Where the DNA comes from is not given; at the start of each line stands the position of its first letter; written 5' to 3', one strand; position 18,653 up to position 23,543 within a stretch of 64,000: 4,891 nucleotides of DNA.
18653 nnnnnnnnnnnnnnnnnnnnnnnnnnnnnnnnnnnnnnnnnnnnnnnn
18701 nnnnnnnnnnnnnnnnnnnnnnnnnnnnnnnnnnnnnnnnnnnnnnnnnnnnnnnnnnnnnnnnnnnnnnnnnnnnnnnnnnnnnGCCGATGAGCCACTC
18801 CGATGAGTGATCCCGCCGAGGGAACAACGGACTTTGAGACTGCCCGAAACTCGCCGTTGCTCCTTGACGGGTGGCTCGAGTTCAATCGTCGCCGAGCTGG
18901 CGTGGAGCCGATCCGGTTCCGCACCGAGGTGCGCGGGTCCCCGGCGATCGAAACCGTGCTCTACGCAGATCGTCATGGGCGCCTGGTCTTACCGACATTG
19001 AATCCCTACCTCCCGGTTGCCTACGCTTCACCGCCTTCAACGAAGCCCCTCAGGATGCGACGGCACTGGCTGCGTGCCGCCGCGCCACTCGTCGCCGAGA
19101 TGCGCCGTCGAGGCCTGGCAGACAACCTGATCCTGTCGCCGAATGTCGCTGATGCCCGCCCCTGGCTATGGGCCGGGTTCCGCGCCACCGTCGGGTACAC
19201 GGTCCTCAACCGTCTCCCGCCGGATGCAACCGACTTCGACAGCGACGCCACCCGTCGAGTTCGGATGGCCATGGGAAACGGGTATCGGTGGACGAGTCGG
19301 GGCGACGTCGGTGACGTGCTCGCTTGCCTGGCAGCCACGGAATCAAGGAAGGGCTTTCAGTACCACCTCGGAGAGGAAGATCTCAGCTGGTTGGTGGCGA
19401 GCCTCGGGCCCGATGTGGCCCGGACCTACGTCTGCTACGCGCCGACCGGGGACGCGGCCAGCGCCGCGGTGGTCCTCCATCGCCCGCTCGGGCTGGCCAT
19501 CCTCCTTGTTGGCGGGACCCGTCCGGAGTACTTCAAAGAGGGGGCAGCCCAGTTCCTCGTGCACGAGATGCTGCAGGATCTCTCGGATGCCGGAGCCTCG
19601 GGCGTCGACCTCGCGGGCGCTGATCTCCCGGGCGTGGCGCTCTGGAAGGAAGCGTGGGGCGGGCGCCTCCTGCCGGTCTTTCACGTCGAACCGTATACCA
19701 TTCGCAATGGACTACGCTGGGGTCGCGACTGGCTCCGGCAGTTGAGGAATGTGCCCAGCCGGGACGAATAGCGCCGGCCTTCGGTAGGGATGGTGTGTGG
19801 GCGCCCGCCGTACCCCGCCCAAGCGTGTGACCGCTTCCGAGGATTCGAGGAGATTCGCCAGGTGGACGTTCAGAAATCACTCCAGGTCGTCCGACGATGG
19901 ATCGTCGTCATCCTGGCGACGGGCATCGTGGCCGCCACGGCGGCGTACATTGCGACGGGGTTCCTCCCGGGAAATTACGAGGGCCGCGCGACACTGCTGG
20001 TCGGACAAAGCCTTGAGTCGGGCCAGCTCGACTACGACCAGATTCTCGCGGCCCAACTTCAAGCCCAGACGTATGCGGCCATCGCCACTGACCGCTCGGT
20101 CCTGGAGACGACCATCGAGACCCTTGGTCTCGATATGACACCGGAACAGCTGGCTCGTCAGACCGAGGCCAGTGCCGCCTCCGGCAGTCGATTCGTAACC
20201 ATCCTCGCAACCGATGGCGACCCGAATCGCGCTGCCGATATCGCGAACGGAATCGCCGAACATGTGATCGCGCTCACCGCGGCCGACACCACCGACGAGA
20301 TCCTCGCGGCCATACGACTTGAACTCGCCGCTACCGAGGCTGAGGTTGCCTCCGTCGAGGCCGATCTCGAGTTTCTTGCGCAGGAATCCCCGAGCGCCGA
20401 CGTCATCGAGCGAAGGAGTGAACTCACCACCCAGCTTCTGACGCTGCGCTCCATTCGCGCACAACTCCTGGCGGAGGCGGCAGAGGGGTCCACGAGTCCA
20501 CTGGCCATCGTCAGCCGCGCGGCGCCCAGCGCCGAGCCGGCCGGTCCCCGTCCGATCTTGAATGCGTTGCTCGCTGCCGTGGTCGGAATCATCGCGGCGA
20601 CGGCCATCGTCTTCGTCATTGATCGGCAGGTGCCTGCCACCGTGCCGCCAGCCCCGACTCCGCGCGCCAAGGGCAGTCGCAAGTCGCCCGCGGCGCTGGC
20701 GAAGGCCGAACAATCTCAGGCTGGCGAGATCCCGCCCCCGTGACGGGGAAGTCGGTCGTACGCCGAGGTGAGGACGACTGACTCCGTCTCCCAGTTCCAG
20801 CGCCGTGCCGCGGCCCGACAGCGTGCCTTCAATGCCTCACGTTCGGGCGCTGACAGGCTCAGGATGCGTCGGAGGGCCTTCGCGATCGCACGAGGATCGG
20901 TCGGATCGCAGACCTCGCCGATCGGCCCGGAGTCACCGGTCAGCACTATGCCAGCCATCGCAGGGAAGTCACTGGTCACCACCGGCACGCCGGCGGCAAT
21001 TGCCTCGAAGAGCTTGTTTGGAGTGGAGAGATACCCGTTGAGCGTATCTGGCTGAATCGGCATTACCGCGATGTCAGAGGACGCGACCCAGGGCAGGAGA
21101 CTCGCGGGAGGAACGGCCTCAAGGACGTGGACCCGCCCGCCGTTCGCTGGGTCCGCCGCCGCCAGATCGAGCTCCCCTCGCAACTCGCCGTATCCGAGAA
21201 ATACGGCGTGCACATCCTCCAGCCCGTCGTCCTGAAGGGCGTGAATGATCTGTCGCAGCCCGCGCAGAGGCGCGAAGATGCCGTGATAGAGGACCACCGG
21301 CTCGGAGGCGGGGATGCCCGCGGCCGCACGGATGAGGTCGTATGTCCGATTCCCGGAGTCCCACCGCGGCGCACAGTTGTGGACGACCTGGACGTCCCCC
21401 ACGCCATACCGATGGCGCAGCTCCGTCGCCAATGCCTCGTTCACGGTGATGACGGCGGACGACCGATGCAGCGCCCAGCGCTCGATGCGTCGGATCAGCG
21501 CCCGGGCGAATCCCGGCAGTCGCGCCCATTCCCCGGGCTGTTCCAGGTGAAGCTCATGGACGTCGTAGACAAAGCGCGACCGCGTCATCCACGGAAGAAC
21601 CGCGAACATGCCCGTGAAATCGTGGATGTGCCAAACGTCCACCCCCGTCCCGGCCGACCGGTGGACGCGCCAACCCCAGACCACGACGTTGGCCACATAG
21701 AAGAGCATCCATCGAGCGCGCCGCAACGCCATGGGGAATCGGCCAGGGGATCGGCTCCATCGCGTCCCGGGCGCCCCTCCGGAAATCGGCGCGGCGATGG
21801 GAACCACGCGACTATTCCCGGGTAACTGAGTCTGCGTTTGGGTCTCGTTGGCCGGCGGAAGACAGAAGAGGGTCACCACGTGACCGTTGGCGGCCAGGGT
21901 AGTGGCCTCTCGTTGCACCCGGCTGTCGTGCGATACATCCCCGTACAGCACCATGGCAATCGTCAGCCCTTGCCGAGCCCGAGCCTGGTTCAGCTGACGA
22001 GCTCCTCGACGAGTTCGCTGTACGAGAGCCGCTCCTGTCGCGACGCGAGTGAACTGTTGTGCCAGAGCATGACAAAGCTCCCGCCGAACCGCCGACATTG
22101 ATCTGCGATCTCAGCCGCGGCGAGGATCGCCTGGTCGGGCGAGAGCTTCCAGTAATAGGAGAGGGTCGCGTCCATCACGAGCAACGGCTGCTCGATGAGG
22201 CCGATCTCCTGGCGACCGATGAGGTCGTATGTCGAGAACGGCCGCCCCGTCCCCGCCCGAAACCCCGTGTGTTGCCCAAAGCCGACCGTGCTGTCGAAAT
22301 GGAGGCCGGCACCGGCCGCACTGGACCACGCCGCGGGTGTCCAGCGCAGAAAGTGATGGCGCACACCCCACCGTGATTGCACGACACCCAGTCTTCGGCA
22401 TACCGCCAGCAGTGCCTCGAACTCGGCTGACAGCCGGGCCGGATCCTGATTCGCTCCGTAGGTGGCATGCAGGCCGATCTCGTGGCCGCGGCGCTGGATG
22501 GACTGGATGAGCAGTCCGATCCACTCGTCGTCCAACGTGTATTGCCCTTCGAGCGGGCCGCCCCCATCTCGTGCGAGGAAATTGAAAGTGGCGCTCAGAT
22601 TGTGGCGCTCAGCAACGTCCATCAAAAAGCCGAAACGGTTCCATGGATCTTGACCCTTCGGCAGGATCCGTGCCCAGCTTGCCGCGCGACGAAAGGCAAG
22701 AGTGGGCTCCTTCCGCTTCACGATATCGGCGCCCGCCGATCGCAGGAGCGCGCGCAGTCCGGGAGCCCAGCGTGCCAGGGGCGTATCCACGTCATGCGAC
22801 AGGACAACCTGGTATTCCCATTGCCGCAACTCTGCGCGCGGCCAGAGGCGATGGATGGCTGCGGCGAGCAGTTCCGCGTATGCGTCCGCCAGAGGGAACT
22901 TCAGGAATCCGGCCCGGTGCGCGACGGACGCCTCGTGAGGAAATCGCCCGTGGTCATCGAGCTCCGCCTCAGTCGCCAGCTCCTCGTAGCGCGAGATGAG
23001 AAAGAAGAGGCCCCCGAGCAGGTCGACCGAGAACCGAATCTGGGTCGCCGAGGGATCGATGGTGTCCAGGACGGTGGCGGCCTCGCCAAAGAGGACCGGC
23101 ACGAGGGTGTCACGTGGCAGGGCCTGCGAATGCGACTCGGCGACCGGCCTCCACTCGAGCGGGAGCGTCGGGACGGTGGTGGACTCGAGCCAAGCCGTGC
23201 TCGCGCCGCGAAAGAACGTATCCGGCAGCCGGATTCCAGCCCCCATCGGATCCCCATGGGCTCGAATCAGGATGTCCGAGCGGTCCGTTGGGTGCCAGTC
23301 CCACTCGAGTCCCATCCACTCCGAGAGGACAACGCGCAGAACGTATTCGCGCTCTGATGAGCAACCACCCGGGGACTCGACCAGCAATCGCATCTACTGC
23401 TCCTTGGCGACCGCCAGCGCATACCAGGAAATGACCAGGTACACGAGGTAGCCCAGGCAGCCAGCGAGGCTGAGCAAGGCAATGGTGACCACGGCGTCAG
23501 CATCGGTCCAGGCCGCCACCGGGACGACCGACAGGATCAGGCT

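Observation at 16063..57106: System-level hypothesis: a sulfated, heptose-containing wall-glycan super-locus built around two CWB2-anchored lectin-like surface proteins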

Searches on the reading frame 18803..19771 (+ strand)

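Call 5: search_protein_families(library=pfam, proteins=[window:18803-19771:+])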
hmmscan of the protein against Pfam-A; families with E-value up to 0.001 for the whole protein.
window:18803-19771:+ (322 aa): 1 family
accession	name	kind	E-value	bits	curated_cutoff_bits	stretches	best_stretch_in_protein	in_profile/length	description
PF13480.13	Acetyltransf_6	-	1.4e-05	25.7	22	1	167-274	29-138/143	Acetyltransferase (GNAT) domain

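Call 96: search_protein_families(library=ncbifam, proteins=[window:18803-19771:+], max_evalue=0.000001)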
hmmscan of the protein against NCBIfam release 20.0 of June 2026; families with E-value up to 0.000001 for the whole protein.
window:18803-19771:+ (322 aa): 0 families

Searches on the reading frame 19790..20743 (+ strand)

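Call 5: search_protein_families(library=pfam, proteins=[window:19790-20743:+])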
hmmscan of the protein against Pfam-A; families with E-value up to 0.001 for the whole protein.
window:19790-20743:+ (317 aa): 1 family
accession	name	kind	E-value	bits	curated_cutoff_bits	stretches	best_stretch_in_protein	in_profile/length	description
PF02706.20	Wzz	-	2.8e-05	24.8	25.5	1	24-111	2-90/91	Chain length determinant protein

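Call 96: search_protein_families(library=ncbifam, proteins=[window:19790-20743:+], max_evalue=0.000001)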
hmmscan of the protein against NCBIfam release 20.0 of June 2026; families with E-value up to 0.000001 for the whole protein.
window:19790-20743:+ (317 aa): 1 family
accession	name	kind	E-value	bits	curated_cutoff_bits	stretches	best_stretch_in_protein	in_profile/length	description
TIGR01006.1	polys_exp_MPA1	subfamily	5.5e-15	55.4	296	1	24-157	7-142/226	CspC family polysaccharide chain length determinant protein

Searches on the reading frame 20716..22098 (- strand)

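Call 5: search_protein_families(library=pfam, proteins=[window:20716-22098:-])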
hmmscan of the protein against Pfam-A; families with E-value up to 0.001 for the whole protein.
window:20716-22098:- (460 aa): 5 families
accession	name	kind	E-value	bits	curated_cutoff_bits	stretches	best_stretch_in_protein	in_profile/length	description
PF13692.12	Glyco_trans_1_4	-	1.3e-17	64.8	27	1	267-414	2-141/142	Glycosyl transferases group 1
PF00534.26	Glycos_transf_1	-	1.6e-16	60.7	26.4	1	256-425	5-167/172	Glycosyl transferases group 1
PF13439.12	Glyco_transf_4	-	5.9e-15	56.1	28.5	1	62-242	9-165/170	Glycosyltransferase Family 4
PF13579.12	Glyco_trans_4_4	-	5.8e-14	53.2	29.7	1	60-241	6-157/158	Glycosyl transferase 4-like domain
PF13524.12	Glyco_trans_1_2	-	0.00022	21.6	25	1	313-429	27-127/144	Glycosyl transferase-like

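Call 96: search_protein_families(library=ncbifam, proteins=[window:20716-22098:-], max_evalue=0.000001)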
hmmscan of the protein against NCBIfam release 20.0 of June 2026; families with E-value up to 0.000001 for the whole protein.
window:20716-22098:- (460 aa): 6 families
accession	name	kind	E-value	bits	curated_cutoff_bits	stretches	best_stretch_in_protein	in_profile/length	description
NF007640.0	PRK10307.1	subfamily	5e-14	52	276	1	197-442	156-397/411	WcaI family glycosyltransferase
TIGR04047.1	MSMEG_0565_glyc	hypoth_equivalog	4.8e-12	45.6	259.85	1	313-447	249-371/373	MSMEG_0565 family glycosyltransferase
TIGR04063.1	stp3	hypoth_equivalog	5.2e-11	42.1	442.05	1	201-450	146-395/397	TIGR04063 family PEP-CTERM/XrtA system glycosyltransferase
NF053787.1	GlcN_PG_synth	equivalog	4.8e-08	32.2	480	1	251-450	182-359/361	N-acetylglucosaminyl phosphatidylglycerol synthase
NF038298.1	EPS_HpsO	equivalog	4e-07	29.1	575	1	191-385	125-327/388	hormogonium polysaccharide biosynthesis glycosyltransferase HpsO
TIGR03449.1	mycothiol_MshA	equivalog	9e-07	28.1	462.5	0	236-449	190-402/406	D-inositol-3-phosphate glycosyltransferase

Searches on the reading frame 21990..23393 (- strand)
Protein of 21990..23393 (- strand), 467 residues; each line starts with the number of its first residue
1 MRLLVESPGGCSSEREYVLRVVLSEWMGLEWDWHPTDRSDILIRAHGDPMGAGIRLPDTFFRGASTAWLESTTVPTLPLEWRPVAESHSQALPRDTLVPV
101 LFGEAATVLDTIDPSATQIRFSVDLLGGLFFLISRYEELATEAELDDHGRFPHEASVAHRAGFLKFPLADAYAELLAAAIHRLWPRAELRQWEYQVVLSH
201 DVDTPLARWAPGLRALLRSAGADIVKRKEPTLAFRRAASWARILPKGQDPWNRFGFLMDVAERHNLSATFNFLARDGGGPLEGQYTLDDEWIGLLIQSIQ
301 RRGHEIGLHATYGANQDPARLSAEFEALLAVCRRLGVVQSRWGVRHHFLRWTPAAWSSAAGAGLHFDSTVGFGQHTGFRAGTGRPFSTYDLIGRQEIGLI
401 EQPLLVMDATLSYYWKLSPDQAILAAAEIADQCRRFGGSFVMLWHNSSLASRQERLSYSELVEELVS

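Call 5: search_protein_families(library=pfam, proteins=[window:21990-23393:-])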
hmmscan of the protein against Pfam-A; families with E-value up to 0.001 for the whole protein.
window:21990-23393:- (467 aa): 1 family
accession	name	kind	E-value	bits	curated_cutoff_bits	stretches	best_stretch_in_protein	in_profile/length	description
PF23019.1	DUF7033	-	6.5e-25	87.8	27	1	122-207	2-86/90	Family of unknown function (DUF7033)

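Call 22: search_protein_families(library=ncbifam, proteins=[window:21990-23393:-], max_evalue=0.00001)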
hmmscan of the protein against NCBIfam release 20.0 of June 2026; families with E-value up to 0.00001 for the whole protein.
window:21990-23393:- (467 aa): 1 family
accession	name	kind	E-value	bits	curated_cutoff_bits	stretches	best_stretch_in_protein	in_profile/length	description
NF053580.1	deacetylase_VimE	equivalog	8.5e-47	159.7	440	1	97-464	67-428/431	UDP-2,3-diacetamido-2,3-dideoxy-alpha-D-glucuronate deacetylase VimE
